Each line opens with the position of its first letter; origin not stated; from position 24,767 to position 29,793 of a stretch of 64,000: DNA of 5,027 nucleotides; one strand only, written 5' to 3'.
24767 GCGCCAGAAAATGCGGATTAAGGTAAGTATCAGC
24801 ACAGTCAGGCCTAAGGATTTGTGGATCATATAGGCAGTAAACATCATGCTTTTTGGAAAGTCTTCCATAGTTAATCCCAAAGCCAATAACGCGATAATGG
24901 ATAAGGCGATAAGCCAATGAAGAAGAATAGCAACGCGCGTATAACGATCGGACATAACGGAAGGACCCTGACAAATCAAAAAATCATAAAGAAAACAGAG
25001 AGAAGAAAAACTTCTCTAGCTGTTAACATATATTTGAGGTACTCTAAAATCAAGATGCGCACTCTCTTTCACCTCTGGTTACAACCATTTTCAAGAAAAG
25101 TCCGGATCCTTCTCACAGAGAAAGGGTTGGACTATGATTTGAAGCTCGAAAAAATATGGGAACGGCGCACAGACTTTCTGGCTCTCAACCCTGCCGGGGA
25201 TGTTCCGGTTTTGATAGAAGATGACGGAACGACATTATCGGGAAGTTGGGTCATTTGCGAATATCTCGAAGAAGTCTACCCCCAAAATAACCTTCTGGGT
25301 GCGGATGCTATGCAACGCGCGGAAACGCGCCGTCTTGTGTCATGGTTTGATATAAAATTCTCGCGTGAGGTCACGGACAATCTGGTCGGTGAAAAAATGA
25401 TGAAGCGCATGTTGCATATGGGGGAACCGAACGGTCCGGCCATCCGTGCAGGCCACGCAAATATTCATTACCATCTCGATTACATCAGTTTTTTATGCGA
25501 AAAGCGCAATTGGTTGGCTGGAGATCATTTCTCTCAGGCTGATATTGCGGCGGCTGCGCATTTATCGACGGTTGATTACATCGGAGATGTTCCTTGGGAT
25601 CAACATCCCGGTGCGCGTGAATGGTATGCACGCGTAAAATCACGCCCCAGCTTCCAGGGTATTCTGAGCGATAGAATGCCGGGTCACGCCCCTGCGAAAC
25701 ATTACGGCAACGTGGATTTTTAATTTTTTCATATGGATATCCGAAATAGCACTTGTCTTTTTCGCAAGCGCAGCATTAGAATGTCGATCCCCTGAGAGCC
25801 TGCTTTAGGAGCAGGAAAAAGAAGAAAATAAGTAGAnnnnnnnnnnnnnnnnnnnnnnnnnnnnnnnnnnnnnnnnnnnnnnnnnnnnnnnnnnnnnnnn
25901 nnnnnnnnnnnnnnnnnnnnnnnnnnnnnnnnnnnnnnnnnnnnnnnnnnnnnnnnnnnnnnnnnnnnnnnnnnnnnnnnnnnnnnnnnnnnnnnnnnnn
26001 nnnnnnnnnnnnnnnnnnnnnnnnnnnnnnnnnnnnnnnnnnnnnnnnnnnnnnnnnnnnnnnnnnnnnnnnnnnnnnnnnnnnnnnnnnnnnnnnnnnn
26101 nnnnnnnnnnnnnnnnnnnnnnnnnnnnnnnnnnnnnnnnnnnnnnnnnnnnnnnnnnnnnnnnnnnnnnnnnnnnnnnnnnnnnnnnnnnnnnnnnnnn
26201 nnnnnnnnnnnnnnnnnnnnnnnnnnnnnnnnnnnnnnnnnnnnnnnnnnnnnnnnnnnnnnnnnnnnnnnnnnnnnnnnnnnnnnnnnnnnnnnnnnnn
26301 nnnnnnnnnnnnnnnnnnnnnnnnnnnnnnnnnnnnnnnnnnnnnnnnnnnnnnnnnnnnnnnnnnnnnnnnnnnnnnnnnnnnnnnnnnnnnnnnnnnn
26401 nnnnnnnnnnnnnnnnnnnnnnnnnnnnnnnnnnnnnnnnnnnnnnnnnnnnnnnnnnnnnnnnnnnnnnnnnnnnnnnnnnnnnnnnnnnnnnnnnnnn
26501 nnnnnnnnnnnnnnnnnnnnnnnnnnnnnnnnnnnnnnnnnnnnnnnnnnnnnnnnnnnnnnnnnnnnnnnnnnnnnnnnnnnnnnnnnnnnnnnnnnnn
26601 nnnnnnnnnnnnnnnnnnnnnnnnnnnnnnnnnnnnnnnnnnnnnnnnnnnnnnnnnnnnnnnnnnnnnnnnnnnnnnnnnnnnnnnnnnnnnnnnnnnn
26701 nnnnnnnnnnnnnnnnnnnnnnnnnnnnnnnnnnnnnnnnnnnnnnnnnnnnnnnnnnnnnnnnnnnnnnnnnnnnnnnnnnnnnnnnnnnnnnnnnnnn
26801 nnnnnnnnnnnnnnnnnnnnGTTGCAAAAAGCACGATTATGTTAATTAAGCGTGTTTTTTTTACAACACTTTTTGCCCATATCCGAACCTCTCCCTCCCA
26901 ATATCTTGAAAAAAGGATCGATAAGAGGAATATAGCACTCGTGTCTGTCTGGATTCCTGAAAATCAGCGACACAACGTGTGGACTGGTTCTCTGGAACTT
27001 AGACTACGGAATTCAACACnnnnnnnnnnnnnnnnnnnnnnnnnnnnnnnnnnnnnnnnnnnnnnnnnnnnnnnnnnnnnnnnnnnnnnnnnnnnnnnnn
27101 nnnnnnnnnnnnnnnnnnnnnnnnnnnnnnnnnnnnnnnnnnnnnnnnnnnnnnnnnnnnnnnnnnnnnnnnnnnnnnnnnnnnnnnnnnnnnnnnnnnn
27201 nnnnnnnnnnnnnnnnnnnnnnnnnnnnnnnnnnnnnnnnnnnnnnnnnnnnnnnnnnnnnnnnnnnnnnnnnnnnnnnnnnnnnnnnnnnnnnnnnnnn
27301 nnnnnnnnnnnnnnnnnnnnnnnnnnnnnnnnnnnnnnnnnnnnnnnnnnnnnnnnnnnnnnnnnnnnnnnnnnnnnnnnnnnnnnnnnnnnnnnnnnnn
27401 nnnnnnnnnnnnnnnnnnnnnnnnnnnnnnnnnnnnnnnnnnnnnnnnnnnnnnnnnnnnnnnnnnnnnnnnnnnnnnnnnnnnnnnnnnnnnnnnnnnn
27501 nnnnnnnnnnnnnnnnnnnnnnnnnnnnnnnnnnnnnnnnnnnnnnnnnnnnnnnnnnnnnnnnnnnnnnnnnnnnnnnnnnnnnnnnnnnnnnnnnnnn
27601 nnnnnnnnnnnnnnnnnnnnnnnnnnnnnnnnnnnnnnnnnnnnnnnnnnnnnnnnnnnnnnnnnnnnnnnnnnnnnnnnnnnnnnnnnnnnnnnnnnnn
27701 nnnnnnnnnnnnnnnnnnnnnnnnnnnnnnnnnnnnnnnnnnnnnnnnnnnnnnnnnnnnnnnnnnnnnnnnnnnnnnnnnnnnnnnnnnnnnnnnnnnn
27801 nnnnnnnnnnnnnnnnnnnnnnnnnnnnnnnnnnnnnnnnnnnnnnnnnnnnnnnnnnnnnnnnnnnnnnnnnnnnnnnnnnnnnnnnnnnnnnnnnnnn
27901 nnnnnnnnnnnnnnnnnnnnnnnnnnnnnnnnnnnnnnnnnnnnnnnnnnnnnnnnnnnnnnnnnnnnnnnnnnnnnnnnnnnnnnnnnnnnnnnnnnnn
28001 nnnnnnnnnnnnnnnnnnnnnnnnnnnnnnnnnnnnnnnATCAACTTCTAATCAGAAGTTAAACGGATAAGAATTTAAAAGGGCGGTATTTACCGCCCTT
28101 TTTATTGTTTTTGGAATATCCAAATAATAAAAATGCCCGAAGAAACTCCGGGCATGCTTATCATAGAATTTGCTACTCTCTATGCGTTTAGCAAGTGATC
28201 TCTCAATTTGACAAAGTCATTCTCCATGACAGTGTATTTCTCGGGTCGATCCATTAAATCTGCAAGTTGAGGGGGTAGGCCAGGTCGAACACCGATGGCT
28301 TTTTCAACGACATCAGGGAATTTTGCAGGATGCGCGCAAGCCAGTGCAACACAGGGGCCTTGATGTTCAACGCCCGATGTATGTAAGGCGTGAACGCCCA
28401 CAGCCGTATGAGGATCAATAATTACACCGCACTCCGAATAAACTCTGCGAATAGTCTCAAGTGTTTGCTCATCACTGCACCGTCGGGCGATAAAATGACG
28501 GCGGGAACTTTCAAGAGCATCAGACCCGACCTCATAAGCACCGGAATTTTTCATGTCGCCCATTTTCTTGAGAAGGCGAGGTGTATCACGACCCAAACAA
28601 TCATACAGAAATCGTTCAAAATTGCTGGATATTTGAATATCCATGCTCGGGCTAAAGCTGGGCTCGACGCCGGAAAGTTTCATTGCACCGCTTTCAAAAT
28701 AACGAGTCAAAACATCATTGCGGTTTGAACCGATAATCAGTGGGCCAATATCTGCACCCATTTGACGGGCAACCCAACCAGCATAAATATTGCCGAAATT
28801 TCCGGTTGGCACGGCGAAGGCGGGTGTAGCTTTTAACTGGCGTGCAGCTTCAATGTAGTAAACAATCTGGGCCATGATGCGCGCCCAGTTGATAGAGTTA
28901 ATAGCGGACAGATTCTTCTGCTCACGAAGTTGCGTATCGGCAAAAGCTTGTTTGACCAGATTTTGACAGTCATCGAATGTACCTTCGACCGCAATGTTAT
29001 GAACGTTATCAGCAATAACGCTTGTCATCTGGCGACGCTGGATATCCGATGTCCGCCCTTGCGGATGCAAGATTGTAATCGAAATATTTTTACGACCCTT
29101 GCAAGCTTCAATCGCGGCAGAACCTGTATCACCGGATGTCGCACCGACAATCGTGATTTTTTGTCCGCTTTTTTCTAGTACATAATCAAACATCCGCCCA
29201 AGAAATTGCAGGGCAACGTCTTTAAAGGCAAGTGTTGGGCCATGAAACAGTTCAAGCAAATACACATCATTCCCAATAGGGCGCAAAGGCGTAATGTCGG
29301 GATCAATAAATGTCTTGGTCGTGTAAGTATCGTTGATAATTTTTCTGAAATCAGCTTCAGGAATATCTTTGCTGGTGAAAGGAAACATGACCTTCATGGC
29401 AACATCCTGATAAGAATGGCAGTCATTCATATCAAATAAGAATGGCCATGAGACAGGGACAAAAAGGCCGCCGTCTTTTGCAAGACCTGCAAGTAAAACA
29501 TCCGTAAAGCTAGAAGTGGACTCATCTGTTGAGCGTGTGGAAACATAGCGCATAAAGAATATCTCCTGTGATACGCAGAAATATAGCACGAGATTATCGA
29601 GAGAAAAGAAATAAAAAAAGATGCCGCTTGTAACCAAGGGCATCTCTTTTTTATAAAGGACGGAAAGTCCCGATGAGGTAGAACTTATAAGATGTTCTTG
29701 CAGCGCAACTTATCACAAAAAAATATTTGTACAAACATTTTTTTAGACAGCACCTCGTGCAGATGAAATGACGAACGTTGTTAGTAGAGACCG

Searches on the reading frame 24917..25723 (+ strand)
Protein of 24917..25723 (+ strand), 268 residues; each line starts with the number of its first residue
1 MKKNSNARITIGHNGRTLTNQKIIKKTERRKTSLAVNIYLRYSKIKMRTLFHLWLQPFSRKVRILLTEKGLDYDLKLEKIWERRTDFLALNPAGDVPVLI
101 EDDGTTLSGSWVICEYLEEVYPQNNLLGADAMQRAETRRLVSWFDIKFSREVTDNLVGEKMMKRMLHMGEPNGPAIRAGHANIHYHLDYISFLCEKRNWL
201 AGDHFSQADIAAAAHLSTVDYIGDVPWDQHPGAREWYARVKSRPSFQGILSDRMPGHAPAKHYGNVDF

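Call 16: search_protein_families(library=pfam, proteins=[window:24917-25723:+], max_evalue=0.001)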
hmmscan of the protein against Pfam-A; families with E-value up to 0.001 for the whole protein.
window:24917-25723:+ (268 aa): 6 families
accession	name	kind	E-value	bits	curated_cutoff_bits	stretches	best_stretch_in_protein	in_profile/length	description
PF13409.12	GST_N_2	-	1.7e-18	67.4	25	1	57-119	3-69/70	Glutathione S-transferase, N-terminal domain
PF13417.12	GST_N_3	-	1.2e-16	61.3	22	1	56-124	7-74/75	Glutathione S-transferase, N-terminal domain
PF02798.26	GST_N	-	7.9e-12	45.8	20.9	1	49-118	4-75/76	Glutathione S-transferase, N-terminal domain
PF13410.11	GST_C_2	-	1.6e-07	31.7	24.9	1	177-239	5-69/69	Glutathione S-transferase, C-terminal domain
PF00043.30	GST_C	-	3.4e-05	24.4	20.7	1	190-244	35-93/93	Glutathione S-transferase, C-terminal domain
PF14497.11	GST_C_3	-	0.00028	21.5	21.6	1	186-246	34-97/104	Glutathione S-transferase, C-terminal domain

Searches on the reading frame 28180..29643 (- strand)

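Call 16: search_protein_families(library=pfam, proteins=[window:28180-29643:-], max_evalue=0.001)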
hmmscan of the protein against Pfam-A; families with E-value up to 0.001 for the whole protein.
window:28180-29643:- (487 aa): 3 families
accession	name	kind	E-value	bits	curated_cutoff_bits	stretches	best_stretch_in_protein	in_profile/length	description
PF00291.31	PALP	-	5.1e-25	88.9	35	1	123-423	20-281/295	Pyridoxal-phosphate dependent enzyme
PF14821.11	Thr_synth_N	-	3.3e-20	72.4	25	1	32-107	1-79/79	Threonine synthase N terminus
PF24857.1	THR4_C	-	3.7e-09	37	27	1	413-478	1-76/85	Threonine synthase, C-terminal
